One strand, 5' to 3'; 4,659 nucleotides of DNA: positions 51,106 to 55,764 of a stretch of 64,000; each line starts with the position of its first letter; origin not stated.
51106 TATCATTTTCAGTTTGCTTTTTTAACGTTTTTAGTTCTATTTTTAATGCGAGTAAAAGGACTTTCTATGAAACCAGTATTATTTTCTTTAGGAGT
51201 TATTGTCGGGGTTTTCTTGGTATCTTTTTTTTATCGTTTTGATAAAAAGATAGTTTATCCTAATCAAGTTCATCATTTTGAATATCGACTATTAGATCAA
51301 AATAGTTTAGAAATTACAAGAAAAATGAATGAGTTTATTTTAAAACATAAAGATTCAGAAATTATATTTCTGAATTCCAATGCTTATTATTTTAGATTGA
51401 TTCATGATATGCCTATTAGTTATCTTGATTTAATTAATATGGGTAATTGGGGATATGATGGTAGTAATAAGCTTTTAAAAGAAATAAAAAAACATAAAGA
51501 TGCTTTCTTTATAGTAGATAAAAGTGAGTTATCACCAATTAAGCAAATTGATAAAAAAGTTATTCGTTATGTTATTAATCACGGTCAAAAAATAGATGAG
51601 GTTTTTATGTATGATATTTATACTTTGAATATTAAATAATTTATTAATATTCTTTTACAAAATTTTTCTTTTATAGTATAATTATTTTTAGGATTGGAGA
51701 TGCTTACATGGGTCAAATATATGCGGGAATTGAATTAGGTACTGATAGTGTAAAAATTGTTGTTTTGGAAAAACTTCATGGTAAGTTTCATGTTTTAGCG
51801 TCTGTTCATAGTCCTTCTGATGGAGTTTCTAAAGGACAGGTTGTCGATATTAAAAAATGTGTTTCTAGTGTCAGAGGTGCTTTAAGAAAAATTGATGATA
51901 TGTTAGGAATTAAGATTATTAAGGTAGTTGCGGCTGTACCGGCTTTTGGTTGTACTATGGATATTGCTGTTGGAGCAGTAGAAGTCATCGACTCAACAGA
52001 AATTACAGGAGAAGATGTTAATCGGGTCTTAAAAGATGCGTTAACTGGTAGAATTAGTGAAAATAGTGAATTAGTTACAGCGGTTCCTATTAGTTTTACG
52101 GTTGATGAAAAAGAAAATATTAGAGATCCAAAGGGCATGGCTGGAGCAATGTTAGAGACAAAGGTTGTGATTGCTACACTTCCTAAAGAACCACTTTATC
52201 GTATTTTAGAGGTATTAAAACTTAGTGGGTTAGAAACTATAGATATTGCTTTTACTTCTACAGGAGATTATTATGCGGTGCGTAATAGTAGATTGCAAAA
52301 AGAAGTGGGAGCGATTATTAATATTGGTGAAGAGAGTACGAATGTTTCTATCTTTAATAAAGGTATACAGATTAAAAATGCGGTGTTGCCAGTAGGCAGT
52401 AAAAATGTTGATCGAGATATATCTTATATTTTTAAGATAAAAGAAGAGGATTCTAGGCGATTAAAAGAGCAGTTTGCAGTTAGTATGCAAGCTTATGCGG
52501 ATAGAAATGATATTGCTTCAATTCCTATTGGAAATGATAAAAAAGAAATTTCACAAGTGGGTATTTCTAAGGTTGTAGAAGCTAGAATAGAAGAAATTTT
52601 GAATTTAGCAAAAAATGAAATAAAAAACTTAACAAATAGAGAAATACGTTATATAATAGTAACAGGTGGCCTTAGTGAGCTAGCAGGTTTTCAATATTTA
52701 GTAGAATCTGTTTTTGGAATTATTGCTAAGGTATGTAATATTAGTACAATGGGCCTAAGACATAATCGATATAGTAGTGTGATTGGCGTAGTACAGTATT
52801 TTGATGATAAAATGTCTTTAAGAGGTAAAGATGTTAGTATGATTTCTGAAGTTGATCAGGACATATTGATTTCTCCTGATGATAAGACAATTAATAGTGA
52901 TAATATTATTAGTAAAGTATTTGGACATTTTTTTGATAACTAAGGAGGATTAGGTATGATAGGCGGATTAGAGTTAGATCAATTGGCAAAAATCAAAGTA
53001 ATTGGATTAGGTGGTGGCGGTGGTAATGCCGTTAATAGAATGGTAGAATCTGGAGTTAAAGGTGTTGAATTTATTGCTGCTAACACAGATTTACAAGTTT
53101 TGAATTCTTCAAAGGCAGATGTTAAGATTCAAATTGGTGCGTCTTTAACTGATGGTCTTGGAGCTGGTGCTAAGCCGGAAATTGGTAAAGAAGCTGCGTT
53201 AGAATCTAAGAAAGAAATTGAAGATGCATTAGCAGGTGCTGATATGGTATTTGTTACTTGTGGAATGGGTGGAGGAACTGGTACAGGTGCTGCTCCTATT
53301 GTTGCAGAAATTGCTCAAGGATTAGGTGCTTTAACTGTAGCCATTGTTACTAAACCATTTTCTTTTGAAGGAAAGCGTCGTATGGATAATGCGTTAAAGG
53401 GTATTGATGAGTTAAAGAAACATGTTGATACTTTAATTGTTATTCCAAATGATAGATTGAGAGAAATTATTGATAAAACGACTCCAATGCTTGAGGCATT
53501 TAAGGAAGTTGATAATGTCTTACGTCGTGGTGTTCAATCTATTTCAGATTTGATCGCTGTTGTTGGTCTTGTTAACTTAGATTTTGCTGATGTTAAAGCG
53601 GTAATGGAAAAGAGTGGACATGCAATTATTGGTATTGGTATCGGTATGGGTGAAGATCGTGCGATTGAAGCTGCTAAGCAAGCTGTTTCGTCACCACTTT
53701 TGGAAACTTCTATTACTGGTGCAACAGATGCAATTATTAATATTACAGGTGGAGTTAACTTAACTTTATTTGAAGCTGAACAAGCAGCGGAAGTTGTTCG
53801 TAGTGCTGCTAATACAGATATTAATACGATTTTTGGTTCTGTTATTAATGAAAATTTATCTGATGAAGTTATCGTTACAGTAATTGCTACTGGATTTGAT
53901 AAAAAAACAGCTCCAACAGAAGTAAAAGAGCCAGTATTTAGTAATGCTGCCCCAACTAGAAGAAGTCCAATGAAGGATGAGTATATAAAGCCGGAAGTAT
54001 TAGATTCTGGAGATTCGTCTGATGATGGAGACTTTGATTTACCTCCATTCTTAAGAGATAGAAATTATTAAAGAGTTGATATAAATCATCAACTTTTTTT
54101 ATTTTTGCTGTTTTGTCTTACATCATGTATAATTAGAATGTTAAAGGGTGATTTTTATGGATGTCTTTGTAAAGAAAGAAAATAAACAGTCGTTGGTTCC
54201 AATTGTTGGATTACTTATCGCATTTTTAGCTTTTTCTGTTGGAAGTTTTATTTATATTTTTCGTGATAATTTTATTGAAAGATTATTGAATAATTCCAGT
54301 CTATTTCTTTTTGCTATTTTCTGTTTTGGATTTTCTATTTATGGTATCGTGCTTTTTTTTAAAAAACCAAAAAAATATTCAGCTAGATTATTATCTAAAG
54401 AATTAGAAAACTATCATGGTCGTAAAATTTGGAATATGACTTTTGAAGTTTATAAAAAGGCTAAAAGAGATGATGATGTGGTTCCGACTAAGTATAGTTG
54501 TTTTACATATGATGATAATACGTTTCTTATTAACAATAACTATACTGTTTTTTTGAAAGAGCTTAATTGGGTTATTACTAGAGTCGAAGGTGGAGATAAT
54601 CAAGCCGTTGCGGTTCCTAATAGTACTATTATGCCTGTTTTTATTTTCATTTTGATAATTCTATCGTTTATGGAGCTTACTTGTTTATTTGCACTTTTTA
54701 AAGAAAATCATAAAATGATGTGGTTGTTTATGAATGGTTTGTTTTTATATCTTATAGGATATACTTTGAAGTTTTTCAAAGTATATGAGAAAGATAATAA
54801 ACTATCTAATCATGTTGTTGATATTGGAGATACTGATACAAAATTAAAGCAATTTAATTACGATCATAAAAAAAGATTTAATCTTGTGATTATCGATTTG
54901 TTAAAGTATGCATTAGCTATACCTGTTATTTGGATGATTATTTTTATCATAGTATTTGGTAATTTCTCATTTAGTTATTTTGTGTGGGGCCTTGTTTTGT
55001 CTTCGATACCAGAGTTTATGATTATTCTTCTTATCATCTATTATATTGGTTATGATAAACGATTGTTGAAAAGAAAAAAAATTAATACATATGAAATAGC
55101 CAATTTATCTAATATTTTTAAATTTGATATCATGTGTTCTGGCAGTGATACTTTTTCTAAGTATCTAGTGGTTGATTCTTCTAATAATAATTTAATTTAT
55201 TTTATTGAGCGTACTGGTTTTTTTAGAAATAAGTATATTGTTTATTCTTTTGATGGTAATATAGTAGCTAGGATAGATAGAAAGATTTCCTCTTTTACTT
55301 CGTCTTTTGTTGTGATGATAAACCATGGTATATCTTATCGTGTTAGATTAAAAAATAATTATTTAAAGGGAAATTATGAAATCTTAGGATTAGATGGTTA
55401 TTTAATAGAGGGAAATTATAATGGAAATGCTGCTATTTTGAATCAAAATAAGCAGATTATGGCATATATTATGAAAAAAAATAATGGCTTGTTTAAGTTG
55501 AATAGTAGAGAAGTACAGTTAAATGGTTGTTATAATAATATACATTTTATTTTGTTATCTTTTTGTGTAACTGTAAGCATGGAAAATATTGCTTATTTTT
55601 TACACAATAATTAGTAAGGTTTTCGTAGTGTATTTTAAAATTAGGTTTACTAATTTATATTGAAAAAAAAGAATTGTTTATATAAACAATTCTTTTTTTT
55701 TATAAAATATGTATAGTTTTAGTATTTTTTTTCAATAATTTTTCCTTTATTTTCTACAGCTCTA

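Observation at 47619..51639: Three tandem paralogous 10-TM membrane proteins inserted between divIB and ftsA in the division cluster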

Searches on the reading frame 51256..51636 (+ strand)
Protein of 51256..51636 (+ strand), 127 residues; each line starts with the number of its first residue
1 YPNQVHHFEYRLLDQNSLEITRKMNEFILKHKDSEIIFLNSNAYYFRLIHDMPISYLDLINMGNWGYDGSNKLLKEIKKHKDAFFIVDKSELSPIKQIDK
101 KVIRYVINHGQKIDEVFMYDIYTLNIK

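Call 68: predict_structure(alignment_id=A6)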
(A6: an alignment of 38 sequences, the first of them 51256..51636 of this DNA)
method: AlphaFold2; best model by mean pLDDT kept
length: 127 residues; sequences in the alignment: 38
mean_pLDDT: 94.1   pTM: 0.87
mean pLDDT of the five models: 94.1, 93.5, 93.0, 91.4, 90.7
residues with pLDDT >= 90: 113; 70-90: 13; 50-70: 1; < 50: 0
segments of 3 or more residues with pLDDT < 50: none
pLDDT, mean of each block of 10 residues (from residue 1): 88 93 96 96 95 92 90 96 97 95 97 97 91
secondary structure, 60 per line:
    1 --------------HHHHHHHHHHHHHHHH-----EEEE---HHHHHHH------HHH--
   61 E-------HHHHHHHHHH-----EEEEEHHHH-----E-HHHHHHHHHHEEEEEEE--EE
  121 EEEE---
elements in order: H15-30 E36-39 H43-49 H69-78 E84-88 H89-92 H100-109 E110-116 E119-124

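Call 72: fold_search(model_id=the predicted structure, library=pdb)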
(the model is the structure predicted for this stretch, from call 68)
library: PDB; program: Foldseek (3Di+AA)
matches with E <= 10: 259; with E <= 0.001: 0
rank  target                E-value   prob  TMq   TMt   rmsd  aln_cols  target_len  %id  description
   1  3vu0_C                3.4e-02  0.84  0.44  0.38   6.8       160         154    9  Crystal structure of the C-terminal globular domain of oligosaccharyltransferase (AfAglB-S2, AF_0040, O30195_ARCFU) fr (released 2013-01-23)
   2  3vgp                  1.4e-01  0.44  0.40  0.33   7.5       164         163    9  Crystal structure of the C-terminal globular domain of oligosaccharyltransferase (AF_0329) from Archaeoglobus fulgidus (released 2012-07-04)
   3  3vu0_A                2.0e-01  0.51  0.45  0.40   6.5       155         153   10  Crystal structure of the C-terminal globular domain of oligosaccharyltransferase (AfAglB-S2, AF_0040, O30195_ARCFU) fr (released 2013-01-23)
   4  9fhl_c                2.6e-01  0.12  0.25  0.27  14.1       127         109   12  High-resolution cryo-EM structure of Saccharolobus solfataricus 30S ribosomal subunit bound to mRNA and initiator tRNA (released 2025-01-15)
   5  4uje_BZ               2.9e-01  0.38  0.30  0.43   6.3        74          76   18  Regulation of the mammalian elongation cycle by 40S subunit rolling: a eukaryotic-specific ribosome rearrangement (released 2014-07-16)
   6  7qep_D5               3.8e-01  0.25  0.28  0.37   6.6        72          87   12  Cryo-EM structure of the ribosome from Encephalitozoon cuniculi (released 2022-02-09)
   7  8brm_Sc               4.1e-01  0.41  0.30  0.47   5.7        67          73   15  Giardia ribosome in POST-T state, no E-site tRNA (A6) (released 2023-03-15)
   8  3vu0_B                4.1e-01  0.30  0.38  0.32   6.8       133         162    9  Crystal structure of the C-terminal globular domain of oligosaccharyltransferase (AfAglB-S2, AF_0040, O30195_ARCFU) fr (released 2013-01-23)
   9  6ole_SZ               5.0e-01  0.28  0.30  0.45   6.3        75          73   19  Human ribosome nascent chain complex (CDH1-RNC) stalled by a drug-like molecule with AP and PE tRNAs (released 2019-06-19)
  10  8br8_Sc               5.3e-01  0.38  0.30  0.47   5.8        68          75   16  Giardia ribosome in POST-T state (A1) (released 2023-03-15)
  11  8r57_Z                6.4e-01  0.21  0.26  0.40   5.4        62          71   21  CryoEM structure of wheat 40S ribosomal subunit, head domain (released 2023-12-27)
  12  8xu8_SK               6.4e-01  0.12  0.28  0.33  20.4        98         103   15  State 2c(S2c) of yeast 80S ribosome bound to compact eEF2 and 2 tRNAs during peptidyl transferation (released 2024-12-11)
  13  6g80_B                7.3e-01  0.30  0.32  0.20   4.0        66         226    3  Structure of Mycobacterium hassiacum MeT1 from orthorhombic crystals. (released 2019-01-16)
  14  9kkf_SZ               8.9e-01  0.20  0.30  0.44   6.4        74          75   18  Structure of the human 40S ribosome complexed with HCV IRES and eIF3 (released 2025-12-03)
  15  4v6i_AV               8.9e-01  0.14  0.26  0.34   6.8        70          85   13  Localization of the small subunit ribosomal proteins into a 6.1 A cryo-EM map of Saccharomyces cerevisiae translating (released 2014-07-09)
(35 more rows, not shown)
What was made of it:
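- The isolated C-terminal domain's best, though weak, hits are AglB-S C-terminal domains (E 0.03, call 72).
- Tried and rejected: The best is the AglB-S C-terminal domain at E 0.03 (calls 68, 72).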

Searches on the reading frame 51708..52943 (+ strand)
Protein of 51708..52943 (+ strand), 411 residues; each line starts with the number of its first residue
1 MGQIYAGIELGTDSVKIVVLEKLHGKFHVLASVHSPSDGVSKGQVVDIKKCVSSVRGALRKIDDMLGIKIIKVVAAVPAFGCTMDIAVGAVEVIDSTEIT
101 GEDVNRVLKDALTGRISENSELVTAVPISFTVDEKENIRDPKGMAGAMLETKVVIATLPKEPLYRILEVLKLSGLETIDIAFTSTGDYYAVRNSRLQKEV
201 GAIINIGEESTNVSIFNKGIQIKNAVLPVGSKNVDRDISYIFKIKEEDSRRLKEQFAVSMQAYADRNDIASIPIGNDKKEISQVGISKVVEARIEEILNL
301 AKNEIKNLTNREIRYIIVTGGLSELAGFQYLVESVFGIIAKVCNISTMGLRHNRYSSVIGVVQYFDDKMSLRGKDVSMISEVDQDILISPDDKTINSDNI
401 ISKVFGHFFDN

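Call 3: search_protein_families(library=pfam, proteins=[window:51708-52943:+], max_evalue=1)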
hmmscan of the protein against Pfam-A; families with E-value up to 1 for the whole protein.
window:51708-52943:+ (411 aa): 5 families
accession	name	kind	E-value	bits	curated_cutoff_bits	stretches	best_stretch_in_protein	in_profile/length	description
PF14450.12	FtsA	-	7.5e-18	65.5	31.8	1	202-360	1-127/127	Cell division protein FtsA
PF02491.25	SHS2_FTSA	-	5.5e-16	59.1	25.4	1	89-156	11-78/79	SHS2 domain inserted in FTSA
PF11104.14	PilM_2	-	2.4e-05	23.9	27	1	7-79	1-71/340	Type IV pilus assembly protein PilM;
PF25216.1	Volactin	-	0.017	15.1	35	1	204-336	171-291/321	Volactin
PF06241.17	Castor_Poll_mid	-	0.054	13.9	26.7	1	356-403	55-102/104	Castor and Pollux, part of voltage-gated ion channel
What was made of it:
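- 51708..54071 (+): ftsA and ftsZ (context). FtsA and SHS2_FTSA domains (call 3).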

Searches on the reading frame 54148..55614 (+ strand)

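Call 3: search_protein_families(library=pfam, proteins=[window:54148-55614:+], max_evalue=1)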
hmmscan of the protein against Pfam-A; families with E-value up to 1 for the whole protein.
window:54148-55614:+ (488 aa): 1 family
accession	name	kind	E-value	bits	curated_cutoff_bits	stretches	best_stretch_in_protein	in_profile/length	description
PF00924.24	MS_channel_2nd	-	0.024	15.2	20.2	1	136-162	33-59/68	Mechanosensitive ion channel, beta-domain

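Call 4: search_protein_families(library=ncbifam, proteins=[window:54148-55614:+], max_evalue=1)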
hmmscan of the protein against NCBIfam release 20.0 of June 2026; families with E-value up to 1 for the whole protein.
window:54148-55614:+ (488 aa): 0 families
